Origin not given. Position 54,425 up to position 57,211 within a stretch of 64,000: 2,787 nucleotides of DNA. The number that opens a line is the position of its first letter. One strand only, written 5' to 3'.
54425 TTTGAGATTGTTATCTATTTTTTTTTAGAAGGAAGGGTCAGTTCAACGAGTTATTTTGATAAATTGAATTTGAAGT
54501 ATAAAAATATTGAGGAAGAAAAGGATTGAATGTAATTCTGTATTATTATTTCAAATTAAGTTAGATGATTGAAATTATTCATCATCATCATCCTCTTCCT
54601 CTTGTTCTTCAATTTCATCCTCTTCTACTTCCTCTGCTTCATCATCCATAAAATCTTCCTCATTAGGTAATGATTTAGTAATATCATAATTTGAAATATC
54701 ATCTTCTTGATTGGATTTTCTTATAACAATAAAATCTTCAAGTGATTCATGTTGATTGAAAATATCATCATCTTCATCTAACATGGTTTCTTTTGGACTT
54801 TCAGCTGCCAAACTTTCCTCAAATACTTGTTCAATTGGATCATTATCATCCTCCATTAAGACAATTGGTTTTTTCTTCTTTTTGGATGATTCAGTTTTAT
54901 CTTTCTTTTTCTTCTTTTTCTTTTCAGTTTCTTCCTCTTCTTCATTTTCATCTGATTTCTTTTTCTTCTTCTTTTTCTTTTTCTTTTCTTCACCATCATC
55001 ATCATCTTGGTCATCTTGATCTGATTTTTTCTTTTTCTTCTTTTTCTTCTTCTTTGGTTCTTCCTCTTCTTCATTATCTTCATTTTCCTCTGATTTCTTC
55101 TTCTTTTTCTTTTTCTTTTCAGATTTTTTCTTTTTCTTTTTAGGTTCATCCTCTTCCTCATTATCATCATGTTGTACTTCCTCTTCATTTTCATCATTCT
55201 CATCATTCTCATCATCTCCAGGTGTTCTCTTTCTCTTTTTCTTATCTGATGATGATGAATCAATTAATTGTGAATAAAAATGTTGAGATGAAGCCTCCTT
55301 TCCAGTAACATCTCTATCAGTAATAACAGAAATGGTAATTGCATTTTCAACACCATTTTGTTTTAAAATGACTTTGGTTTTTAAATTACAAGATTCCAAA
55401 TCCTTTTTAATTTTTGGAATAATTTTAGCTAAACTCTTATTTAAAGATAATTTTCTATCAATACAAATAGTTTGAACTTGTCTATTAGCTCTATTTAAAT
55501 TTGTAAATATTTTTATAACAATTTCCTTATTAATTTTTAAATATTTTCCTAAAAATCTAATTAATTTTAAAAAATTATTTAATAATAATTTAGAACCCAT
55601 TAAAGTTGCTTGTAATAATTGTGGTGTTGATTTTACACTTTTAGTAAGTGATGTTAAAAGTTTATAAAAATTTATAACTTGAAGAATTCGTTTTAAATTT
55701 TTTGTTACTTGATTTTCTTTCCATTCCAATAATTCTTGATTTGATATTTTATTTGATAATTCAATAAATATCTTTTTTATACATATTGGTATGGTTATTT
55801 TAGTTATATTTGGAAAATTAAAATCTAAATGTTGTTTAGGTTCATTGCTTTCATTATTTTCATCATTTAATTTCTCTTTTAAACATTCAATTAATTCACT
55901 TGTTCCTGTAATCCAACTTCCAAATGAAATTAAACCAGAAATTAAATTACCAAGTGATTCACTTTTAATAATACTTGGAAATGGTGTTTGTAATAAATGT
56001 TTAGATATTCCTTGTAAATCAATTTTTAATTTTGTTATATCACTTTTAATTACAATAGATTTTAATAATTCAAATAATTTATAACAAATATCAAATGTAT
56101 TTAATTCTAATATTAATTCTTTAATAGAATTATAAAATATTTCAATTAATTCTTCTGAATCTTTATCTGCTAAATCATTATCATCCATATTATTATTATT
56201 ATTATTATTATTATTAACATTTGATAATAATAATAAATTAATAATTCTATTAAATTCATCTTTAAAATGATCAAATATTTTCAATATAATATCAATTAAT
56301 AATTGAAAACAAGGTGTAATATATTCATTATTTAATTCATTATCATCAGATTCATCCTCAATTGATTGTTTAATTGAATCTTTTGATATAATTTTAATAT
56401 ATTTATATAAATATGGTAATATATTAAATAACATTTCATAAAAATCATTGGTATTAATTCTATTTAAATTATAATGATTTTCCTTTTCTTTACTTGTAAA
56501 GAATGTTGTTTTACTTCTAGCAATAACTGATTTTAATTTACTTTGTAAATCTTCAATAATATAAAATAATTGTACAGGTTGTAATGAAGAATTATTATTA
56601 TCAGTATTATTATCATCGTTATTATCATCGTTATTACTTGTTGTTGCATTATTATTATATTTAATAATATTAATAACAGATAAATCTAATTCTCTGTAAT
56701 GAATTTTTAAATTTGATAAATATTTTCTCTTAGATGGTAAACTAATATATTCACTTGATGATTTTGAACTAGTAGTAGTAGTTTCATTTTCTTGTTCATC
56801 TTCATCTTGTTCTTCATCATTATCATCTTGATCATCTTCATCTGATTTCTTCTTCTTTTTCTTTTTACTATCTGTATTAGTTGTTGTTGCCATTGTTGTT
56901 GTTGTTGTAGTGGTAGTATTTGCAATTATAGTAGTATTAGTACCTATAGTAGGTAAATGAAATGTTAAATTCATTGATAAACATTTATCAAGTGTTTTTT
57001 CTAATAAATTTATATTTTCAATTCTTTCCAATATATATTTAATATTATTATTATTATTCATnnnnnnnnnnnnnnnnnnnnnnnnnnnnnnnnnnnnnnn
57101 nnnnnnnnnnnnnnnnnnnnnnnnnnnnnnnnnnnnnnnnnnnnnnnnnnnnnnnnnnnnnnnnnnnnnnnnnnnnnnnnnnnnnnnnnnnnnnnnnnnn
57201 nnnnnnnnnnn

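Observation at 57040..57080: The FANCD2 reading frame shifts inside an (AAT)5 microsatellite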

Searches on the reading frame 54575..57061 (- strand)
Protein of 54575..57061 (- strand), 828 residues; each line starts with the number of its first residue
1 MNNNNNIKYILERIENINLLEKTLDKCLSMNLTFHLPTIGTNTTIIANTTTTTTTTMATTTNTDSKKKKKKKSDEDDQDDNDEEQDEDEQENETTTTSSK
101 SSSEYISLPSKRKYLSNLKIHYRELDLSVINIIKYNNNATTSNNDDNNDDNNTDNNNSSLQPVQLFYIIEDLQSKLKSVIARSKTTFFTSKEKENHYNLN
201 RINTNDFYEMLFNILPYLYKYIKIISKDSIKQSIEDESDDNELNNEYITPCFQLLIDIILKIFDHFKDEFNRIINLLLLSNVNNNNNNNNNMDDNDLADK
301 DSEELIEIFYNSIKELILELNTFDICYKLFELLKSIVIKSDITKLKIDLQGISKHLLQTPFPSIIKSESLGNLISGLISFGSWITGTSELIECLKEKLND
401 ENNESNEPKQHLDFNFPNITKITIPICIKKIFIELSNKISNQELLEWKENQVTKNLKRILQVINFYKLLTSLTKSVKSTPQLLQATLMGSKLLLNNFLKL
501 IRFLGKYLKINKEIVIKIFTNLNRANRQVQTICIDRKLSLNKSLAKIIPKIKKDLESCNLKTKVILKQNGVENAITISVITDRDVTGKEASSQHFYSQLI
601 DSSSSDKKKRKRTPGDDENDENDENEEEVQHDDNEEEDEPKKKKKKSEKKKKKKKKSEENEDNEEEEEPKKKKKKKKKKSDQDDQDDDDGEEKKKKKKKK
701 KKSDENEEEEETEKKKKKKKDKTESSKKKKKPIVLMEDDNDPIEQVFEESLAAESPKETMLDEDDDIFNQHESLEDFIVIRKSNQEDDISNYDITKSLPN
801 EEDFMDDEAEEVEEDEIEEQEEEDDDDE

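Call 5: search_protein_families(library=pfam, proteins=[window:54575-57061:-], max_evalue=0.01)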
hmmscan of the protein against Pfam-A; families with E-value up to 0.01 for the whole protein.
window:54575-57061:- (828 aa): 1 family
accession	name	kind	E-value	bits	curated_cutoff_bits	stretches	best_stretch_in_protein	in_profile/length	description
PF14631.11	FancD2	-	2.5e-23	82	27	1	9-599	812-1409/1418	Fanconi anaemia protein FancD2 nuclease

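Call 10: find_encoding_contigs(protein=window:54575-57061:-, flank=6000, max_places=10)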
Protein window:54575-57061:- (828 aa): no gene with exactly this product is on record in the collection.

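Call 64: list_cluster_members(proteins=[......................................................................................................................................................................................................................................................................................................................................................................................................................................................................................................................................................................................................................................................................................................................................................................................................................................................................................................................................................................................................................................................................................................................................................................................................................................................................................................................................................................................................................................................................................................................, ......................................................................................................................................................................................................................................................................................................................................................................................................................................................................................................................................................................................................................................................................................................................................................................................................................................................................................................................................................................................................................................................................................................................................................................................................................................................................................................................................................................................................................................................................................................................, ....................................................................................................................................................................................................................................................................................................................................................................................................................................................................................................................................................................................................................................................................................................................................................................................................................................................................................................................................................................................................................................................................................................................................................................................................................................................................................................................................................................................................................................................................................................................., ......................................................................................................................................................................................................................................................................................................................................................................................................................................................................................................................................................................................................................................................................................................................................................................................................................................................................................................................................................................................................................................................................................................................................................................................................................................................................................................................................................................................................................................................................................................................, window:54575-57061:-, window:57058-58962:-])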
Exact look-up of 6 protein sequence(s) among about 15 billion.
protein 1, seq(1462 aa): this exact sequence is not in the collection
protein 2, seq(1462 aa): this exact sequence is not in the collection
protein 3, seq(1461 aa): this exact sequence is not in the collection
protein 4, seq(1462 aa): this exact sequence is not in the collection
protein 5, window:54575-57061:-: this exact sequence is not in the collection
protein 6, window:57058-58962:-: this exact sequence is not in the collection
